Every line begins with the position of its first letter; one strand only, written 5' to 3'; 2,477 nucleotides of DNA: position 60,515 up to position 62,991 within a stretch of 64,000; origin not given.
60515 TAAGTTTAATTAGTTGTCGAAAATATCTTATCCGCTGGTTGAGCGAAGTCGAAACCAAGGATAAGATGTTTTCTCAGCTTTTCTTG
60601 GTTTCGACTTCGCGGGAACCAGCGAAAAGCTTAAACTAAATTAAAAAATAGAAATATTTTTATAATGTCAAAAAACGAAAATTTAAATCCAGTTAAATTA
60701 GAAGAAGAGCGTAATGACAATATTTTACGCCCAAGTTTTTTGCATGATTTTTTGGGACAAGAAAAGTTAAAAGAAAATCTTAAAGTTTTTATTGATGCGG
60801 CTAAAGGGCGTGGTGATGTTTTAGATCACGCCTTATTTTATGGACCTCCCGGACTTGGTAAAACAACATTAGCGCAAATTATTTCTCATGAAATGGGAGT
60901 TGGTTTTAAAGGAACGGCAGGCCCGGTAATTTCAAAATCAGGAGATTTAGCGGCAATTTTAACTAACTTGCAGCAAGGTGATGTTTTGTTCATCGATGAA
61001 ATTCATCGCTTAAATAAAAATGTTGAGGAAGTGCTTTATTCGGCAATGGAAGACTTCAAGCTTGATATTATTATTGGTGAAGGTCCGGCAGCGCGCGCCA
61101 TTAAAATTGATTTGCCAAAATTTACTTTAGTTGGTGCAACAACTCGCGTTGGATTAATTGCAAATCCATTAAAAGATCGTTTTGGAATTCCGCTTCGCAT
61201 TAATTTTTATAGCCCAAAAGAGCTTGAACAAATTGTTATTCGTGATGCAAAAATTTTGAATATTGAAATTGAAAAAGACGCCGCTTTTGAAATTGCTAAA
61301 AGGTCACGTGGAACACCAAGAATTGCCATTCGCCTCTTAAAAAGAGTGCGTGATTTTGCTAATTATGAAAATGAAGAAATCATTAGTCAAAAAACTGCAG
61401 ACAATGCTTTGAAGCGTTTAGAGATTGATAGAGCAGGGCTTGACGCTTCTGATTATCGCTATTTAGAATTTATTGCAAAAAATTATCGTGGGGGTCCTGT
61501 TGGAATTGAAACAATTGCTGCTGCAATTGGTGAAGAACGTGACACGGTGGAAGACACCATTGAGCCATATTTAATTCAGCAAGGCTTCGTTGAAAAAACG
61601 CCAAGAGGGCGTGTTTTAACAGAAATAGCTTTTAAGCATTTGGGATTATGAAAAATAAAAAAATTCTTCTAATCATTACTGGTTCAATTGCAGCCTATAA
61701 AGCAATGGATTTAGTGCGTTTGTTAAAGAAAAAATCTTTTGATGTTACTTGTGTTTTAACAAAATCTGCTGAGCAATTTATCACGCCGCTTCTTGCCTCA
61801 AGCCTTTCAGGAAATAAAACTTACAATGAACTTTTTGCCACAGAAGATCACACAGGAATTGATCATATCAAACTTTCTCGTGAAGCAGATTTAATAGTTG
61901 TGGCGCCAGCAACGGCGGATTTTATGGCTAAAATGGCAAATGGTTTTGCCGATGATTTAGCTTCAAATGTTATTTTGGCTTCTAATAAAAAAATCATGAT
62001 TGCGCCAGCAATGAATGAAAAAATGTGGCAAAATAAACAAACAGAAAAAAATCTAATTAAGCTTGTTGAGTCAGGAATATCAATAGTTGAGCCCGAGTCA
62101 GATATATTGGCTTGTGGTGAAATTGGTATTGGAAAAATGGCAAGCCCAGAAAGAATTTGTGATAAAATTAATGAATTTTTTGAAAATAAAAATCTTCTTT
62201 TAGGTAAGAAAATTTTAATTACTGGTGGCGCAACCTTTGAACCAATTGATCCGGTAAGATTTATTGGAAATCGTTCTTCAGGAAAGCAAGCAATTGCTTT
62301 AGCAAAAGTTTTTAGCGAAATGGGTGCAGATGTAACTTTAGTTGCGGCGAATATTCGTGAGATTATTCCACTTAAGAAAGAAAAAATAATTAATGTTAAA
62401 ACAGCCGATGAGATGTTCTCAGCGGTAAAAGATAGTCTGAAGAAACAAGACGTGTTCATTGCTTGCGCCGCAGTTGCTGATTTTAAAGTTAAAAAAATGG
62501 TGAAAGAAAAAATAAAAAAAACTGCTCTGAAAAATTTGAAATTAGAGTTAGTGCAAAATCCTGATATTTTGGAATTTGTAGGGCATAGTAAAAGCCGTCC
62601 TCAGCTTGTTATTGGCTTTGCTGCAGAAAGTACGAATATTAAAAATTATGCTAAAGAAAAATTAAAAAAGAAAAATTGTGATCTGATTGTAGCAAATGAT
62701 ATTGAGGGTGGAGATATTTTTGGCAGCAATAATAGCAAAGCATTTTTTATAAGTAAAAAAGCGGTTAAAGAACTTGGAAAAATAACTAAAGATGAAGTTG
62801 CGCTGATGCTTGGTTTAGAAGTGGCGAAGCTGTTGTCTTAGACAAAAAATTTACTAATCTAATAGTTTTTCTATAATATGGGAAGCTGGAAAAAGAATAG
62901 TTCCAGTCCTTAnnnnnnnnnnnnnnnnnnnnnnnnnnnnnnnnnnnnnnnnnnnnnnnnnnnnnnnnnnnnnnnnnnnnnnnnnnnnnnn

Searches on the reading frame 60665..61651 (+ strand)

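Call 70: search_protein_families(library=pfam, proteins=[window:60665-61651:+], max_evalue=0.01)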
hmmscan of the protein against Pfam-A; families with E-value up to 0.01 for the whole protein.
window:60665-61651:+ (328 aa): 14 families
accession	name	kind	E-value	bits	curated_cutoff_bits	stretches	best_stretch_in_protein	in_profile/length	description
PF05496.18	RuvB_N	-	7.5e-78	260.2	27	1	21-178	1-158/159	Holliday junction DNA helicase RuvB P-loop domain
PF17864.7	AAA_lid_4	-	4.9e-31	106.7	27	1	182-255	1-74/74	RuvB AAA lid domain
PF05491.19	RuvB_C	-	4.6e-27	94.2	24.7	1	257-326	2-71/72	RuvB C-terminal winged helix domain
PF00004.35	AAA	-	1.9e-19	70.8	21.2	1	57-178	2-128/131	ATPase family associated with various cellular activities (AAA)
PF07728.20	AAA_5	-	4.3e-09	36.9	22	1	98-173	60-139/139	AAA domain (dynein-related subfamily)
PF01078.27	Mg_chelatase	-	1.5e-06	28.2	20.3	0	26-74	2-43/207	Magnesium chelatase, subunit ChlI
PF00931.28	NB-ARC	-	1.9e-05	24.5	23.5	1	57-225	22-201/248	NB-ARC domain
PF13173.12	AAA_14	-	0.0003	21.2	27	1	58-137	7-95/129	AAA domain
PF00910.28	RNA_helicase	-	0.00063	20.6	21.5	1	57-126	2-66/105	RNA helicase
PF13401.12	AAA_22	-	0.0014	19.3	27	0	57-72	9-24/130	AAA domain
PF06068.19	TIP49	-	0.0019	17.9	23.8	0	28-79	25-76/347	TIP49 P-loop domain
PF20720.3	nSTAND3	-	0.004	17.3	27.2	0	57-112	21-73/155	Novel STAND NTPase 3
PF07726.17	AAA_3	-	0.0074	16.6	27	0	55-82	1-28/131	ATPase family associated with various cellular activities (AAA)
PF13191.12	AAA_16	-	0.008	17.1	32.6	0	30-74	3-45/167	AAA ATPase domain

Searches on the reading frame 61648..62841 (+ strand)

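Call 7: search_protein_families(library=pfam, proteins=[window:61648-62841:+], max_evalue=0.001)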
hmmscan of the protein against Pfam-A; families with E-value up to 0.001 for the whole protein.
window:61648-62841:+ (397 aa): 3 families
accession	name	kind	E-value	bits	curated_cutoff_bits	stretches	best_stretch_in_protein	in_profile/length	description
PF04127.22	DFP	-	2.1e-64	217.2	22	1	185-367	2-185/186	DNA/pantothenate metabolism flavoprotein C-terminal domain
PF02441.25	Flavoprotein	-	7e-36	123.7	22.7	1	4-176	1-160/162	Flavoprotein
PF13241.12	NAD_binding_7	-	0.00073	20.5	22.1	0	212-291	16-85/104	Putative NAD(P)-binding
